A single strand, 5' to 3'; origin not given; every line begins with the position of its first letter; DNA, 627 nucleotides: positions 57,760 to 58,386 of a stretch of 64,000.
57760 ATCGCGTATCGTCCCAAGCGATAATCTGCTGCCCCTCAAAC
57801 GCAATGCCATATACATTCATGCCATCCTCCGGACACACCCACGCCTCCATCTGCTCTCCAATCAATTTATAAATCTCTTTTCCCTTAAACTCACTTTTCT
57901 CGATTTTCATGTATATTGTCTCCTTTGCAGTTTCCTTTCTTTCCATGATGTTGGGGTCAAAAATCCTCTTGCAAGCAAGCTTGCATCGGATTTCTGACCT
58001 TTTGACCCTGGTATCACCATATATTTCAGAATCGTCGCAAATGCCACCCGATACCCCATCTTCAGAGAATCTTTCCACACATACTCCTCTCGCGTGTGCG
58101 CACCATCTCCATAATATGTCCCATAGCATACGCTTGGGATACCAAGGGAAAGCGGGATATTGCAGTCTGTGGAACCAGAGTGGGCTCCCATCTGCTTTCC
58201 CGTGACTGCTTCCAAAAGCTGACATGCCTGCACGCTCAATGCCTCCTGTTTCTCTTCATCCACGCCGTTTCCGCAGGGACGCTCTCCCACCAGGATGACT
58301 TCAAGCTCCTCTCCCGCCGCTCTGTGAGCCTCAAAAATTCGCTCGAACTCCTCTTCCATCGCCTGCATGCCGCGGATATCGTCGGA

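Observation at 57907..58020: A deleted repeat copy supplies the last codons of an M20 peptidase gene and fuses its stop to the next gene's start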

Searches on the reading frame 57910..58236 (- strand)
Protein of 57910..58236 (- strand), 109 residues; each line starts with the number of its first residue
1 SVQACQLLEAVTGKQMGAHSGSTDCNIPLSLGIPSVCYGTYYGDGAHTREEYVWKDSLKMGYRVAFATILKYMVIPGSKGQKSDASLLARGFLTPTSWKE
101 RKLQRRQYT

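Call 64: find_homologous_proteins(query=window:57910-58236:-, max_evalue=0.001)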
Query seq(109 aa) (109 aa): 150 proteins with E <= 0.001 among 157 candidates; the best 120 are listed.
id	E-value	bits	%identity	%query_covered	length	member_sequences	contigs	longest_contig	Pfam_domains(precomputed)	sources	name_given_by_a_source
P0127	5.2e-25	105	71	61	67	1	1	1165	-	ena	-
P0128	5.0e-24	102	68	65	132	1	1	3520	PF01546.34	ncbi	-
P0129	2.7e-23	100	70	65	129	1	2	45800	-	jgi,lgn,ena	-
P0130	4.2e-22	96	62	65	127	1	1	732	-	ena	-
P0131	4.3e-21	93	64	64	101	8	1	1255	-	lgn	-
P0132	4.5e-20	89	63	64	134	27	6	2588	-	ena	-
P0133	1.8e-19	87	58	67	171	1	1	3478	-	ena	-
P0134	1.0e-18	85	61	64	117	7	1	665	PF01546.34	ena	-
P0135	1.5e-18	84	59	64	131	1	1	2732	-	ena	-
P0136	2.9e-18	84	63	64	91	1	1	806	-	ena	-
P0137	3.6e-18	83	59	65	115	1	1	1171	-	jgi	jgi:di/tripeptidase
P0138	4.0e-18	83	61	64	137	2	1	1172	-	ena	-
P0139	4.0e-18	83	64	61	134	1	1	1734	-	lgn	-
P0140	4.2e-18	83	65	61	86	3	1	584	-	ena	-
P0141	5.4e-18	83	66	54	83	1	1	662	-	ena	-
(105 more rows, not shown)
